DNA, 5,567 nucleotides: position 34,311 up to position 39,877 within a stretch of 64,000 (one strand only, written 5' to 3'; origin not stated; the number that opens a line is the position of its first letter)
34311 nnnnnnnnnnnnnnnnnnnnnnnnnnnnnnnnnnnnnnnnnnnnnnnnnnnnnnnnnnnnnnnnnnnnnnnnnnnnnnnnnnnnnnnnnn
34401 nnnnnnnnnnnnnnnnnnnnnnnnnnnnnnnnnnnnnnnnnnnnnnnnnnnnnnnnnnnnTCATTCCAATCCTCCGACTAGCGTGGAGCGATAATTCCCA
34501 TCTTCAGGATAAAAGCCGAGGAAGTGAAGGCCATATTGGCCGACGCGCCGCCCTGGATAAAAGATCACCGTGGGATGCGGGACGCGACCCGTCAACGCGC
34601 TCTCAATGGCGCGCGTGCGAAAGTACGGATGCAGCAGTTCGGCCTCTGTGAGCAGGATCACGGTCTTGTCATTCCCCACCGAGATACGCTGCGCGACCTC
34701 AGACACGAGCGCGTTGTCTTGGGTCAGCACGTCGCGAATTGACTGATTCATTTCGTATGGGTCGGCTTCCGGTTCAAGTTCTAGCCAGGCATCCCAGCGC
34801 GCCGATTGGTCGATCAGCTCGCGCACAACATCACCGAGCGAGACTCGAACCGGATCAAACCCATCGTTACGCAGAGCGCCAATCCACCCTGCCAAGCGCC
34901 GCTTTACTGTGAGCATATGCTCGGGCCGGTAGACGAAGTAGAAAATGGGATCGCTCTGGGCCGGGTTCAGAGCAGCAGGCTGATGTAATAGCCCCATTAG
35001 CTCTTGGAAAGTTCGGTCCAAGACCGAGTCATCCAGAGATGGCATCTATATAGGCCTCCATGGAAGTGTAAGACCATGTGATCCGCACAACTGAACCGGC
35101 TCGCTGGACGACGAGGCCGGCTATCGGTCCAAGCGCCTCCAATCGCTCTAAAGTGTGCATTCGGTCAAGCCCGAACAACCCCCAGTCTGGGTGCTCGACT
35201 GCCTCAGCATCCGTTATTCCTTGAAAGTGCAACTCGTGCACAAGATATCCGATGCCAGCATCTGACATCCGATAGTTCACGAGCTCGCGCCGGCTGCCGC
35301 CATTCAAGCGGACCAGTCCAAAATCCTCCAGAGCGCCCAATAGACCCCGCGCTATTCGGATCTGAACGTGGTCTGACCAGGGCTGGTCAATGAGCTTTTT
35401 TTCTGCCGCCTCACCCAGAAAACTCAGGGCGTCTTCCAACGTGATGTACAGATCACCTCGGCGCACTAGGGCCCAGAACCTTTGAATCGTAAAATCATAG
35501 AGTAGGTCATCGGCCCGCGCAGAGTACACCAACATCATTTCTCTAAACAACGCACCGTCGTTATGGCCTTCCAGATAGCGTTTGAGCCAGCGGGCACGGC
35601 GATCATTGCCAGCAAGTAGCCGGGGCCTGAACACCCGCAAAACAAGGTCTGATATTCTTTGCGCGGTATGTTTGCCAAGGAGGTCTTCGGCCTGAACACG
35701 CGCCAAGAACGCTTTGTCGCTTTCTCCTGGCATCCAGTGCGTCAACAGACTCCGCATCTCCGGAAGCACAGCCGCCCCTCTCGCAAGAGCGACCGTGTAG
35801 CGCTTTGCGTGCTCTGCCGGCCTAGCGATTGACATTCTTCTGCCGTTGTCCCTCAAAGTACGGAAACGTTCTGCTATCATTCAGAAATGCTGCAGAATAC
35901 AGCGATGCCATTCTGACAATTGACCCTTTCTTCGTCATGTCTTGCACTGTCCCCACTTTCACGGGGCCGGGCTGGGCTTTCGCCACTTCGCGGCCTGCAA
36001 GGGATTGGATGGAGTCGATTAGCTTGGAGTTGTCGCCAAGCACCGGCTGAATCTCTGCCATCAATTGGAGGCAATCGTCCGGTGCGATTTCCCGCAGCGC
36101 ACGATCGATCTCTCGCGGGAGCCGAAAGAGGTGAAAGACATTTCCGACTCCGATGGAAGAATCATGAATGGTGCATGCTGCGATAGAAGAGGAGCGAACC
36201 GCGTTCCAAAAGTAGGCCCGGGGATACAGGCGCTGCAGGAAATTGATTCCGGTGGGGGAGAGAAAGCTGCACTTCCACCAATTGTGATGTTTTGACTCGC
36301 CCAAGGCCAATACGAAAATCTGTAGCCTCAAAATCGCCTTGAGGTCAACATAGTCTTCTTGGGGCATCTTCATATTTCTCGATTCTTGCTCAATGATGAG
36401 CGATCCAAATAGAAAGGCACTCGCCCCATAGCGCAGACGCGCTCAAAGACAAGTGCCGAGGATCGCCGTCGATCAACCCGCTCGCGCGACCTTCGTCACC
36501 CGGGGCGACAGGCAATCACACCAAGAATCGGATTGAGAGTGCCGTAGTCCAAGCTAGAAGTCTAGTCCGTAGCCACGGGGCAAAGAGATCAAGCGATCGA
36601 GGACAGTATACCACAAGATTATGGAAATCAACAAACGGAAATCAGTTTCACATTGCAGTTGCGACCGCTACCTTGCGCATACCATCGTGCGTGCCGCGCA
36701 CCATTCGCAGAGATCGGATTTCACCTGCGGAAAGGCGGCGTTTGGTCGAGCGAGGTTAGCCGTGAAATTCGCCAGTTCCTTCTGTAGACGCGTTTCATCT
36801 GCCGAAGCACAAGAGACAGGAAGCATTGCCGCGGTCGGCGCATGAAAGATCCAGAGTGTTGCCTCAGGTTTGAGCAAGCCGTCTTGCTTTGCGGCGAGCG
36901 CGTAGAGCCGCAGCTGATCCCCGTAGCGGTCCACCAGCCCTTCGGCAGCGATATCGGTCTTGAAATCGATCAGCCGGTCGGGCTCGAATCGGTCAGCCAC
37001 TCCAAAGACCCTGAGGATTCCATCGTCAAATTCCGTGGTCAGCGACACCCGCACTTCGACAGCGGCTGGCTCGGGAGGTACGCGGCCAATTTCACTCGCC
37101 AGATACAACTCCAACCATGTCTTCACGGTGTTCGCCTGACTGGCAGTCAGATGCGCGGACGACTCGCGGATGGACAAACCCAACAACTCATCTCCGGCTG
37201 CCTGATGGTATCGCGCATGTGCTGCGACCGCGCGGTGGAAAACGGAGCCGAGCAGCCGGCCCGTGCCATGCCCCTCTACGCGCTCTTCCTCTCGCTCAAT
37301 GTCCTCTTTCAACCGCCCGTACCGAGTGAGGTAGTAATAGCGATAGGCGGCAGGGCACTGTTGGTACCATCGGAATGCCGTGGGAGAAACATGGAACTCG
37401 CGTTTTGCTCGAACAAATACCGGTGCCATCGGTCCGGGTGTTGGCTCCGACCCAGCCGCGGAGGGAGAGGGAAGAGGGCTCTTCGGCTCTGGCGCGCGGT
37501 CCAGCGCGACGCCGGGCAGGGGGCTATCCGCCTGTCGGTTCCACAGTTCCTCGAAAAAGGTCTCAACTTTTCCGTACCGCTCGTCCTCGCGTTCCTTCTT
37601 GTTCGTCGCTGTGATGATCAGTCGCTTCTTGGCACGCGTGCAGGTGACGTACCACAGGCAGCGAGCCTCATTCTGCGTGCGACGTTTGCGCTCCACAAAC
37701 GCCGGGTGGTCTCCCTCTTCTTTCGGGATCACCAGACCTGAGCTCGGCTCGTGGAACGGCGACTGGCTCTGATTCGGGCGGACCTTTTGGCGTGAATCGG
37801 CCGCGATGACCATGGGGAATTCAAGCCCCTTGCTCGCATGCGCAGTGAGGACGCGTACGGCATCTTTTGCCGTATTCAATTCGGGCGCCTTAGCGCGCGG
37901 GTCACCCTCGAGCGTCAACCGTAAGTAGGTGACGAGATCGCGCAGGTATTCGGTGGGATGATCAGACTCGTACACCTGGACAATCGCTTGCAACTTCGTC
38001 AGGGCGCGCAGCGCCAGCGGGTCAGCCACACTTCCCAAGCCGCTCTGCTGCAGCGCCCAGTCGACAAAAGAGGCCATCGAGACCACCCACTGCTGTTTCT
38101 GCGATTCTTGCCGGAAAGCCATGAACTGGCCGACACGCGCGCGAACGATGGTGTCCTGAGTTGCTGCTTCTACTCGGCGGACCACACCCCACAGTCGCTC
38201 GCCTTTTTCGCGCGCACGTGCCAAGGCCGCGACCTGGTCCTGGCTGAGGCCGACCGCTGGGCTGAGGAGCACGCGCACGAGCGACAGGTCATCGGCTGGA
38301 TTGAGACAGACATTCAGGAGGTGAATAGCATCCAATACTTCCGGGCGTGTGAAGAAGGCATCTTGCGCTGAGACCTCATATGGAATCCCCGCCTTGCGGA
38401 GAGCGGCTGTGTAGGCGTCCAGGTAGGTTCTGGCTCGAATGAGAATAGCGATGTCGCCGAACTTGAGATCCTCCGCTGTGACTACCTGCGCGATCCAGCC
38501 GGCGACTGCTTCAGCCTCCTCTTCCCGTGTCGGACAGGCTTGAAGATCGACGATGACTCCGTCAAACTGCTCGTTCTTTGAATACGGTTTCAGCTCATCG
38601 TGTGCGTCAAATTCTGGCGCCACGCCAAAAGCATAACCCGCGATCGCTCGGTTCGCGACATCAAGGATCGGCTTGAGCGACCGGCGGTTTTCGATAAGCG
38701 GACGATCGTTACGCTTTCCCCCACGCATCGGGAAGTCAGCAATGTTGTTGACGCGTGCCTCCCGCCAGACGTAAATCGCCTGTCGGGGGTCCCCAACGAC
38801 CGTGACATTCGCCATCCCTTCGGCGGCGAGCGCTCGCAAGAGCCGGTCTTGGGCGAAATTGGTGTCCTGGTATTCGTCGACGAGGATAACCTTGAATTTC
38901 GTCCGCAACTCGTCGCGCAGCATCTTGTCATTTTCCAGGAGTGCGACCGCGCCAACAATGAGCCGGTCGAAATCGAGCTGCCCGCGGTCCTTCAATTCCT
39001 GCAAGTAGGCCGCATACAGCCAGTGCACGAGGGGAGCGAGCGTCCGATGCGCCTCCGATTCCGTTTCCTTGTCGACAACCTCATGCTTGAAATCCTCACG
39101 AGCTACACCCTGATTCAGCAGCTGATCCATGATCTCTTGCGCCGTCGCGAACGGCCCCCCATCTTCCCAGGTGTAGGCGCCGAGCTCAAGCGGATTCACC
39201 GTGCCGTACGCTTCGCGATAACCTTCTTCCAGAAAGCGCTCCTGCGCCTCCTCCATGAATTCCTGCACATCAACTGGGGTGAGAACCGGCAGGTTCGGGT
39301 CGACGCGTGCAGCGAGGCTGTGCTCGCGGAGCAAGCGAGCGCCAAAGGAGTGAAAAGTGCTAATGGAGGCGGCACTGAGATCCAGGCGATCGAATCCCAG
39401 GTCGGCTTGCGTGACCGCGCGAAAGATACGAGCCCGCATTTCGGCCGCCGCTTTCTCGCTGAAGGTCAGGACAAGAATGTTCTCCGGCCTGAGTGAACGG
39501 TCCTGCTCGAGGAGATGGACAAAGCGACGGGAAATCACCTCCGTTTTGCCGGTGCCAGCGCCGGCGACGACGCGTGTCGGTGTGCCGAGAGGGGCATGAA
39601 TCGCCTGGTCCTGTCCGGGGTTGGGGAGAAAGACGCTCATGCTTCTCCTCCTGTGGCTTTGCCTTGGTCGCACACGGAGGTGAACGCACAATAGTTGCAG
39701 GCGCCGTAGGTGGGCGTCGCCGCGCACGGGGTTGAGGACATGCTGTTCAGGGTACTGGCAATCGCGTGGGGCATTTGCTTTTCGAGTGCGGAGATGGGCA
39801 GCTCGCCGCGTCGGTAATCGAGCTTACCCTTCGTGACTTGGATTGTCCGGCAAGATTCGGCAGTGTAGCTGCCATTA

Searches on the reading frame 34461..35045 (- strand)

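Call 40: search_protein_families(library=pfam, proteins=[window:34461-35045:-], max_evalue=0.001)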
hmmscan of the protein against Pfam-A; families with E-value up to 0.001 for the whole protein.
window:34461-35045:- (194 aa): 1 family
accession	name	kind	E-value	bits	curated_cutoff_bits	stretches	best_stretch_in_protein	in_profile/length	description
PF08747.16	BrxB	-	3e-14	53.6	26.8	1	68-187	3-121/124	BREX protein BrxB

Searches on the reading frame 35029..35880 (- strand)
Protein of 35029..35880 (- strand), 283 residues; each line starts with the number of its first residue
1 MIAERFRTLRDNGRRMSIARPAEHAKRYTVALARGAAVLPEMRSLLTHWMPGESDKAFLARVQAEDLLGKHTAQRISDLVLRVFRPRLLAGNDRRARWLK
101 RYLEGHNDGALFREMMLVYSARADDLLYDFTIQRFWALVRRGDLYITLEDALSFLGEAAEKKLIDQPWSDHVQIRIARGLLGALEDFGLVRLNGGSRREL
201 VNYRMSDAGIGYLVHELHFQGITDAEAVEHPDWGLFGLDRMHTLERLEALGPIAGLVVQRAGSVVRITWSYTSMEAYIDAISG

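Call 65: search_protein_families(library=pfam, proteins=[window:35029-35880:-], max_evalue=0.001)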
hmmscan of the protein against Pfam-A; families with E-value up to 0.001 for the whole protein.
window:35029-35880:- (283 aa): 1 family
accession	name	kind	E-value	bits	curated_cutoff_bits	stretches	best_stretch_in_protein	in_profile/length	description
PF08849.17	BrxA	-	1.1e-18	68.1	23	1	26-207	1-174/184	BrxA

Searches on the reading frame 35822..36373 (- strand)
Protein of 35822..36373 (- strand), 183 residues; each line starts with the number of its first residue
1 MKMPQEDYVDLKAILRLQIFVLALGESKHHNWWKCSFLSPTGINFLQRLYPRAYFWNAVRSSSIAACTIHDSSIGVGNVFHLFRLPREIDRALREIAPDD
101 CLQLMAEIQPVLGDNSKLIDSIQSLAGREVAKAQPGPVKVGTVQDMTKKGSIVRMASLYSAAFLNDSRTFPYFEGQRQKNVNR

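Call 65: search_protein_families(library=pfam, proteins=[window:35822-36373:-], max_evalue=0.001)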
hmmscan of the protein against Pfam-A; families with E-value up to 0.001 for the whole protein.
window:35822-36373:- (183 aa): 0 families

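Call 93: search_protein_families(library=padloc, proteins=[window:35822-36373:-], max_evalue=0.001)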
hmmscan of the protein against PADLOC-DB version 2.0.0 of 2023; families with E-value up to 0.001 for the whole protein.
window:35822-36373:- (183 aa): 1 family
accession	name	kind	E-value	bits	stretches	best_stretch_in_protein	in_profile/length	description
PDLC02495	BrxE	-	2.7e-05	22.1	1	9-66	15-76/197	BrxE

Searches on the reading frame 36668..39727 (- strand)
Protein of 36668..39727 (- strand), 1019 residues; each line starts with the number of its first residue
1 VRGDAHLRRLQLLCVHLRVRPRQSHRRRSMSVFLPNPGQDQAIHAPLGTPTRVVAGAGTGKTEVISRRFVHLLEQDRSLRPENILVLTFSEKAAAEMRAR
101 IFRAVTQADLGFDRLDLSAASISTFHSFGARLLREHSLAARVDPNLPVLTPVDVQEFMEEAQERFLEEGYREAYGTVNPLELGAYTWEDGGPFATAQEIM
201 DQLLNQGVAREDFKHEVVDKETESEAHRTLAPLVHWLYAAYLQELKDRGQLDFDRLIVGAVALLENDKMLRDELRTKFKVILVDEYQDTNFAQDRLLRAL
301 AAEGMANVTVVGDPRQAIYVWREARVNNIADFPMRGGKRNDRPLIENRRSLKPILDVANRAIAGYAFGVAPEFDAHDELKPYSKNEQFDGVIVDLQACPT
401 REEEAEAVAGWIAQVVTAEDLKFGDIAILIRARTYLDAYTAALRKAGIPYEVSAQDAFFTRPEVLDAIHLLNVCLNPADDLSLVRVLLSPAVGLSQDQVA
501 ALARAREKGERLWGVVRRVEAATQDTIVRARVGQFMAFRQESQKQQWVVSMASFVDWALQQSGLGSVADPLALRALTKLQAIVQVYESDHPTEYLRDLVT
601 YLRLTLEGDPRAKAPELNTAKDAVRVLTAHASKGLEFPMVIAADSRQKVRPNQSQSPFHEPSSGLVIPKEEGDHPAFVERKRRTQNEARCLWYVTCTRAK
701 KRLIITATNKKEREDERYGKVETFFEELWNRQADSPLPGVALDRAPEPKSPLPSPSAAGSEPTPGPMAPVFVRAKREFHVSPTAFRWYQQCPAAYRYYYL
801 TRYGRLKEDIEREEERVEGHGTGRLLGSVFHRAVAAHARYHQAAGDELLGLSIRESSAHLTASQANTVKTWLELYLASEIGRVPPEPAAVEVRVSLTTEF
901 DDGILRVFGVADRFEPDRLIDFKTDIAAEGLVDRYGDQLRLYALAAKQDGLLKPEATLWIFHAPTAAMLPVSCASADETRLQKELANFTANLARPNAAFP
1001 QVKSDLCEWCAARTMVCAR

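Call 65: search_protein_families(library=pfam, proteins=[window:36668-39727:-], max_evalue=0.001)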
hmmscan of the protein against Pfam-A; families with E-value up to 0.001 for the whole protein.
window:36668-39727:- (1019 aa): 9 families
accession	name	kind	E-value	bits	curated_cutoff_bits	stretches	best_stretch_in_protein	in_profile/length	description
PF00580.27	UvrD-helicase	-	2.2e-62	211.7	23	1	36-332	2-266/271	UvrD/REP helicase N-terminal domain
PF13361.12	UvrD_C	-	3e-36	126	25.6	1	345-709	4-349/350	UvrD-like helicase C-terminal domain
PF13245.12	AAA_19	-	4.5e-20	72.6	25.1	1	40-320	2-132/134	AAA domain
PF12705.13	PDDEXK_1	-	2.8e-16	60.6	22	1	779-1014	1-244/247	PD-(D/E)XK nuclease superfamily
PF13604.12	AAA_30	-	5.4e-08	33.2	27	0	36-101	3-66/191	AAA domain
PF13538.12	UvrD_C_2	-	3.4e-06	27.3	27.4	0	624-646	2-24/52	UvrD-like helicase C-terminal domain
PF01443.25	Viral_helicase1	-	8.6e-05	22.9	21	0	274-322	55-102/228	Viral superfamily 1 RNA helicase core domain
PF13401.12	AAA_22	-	0.00025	21.8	27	0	53-111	10-64/130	AAA domain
PF13086.12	AAA_11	-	0.00033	20.9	27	1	36-103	3-74/257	AAA domain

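Call 93: search_protein_families(library=padloc, proteins=[window:36668-39727:-], max_evalue=0.001)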
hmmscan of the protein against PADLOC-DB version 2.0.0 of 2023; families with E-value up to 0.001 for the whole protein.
window:36668-39727:- (1019 aa): 51 families (the best 25 are shown)
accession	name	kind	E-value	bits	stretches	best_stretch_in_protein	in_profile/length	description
PDLC03802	RTasHel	-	1.7e-67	226.7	2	50-520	20-405/675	DRT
PDLC00114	GajB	-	2e-59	199.7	1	48-640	20-564/635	UrvD helicase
PDLC00103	GajB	-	2.3e-49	166.8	1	51-641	31-538/612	UrvD helicase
PDLC00132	GajB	-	1.5e-48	163.9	1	39-641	8-558/625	UrvD helicase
PDLC00117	GajB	-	2.4e-48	163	3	221-469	162-396/604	UrvD helicase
PDLC00127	GajB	-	1.1e-32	111.3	2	197-446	123-360/594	UrvD helicase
PDLC00107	GajB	-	5.1e-31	105.9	3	240-324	178-261/587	UrvD helicase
PDLC00123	GajB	-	7.7e-31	105.3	2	240-444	139-326/540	UrvD helicase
PDLC00134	GajB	-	8.1e-31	105.5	1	52-445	32-368/431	UrvD helicase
PDLC00122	GajB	-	7.1e-30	102.4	1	260-360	145-245/502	UrvD helicase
PDLC00144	GajB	-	5.2e-29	99.2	2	248-642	131-486/559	UrvD helicase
PDLC00119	GajB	-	9.3e-29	98.8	1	48-360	15-298/565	UrvD helicase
PDLC00130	GajB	-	9.9e-29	98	1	239-449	167-362/589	UrvD helicase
PDLC00116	GajB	-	1.1e-27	94.9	2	244-359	126-240/557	UrvD helicase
PDLC00121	GajB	-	1.1e-26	91.6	2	246-453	172-363/565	UrvD helicase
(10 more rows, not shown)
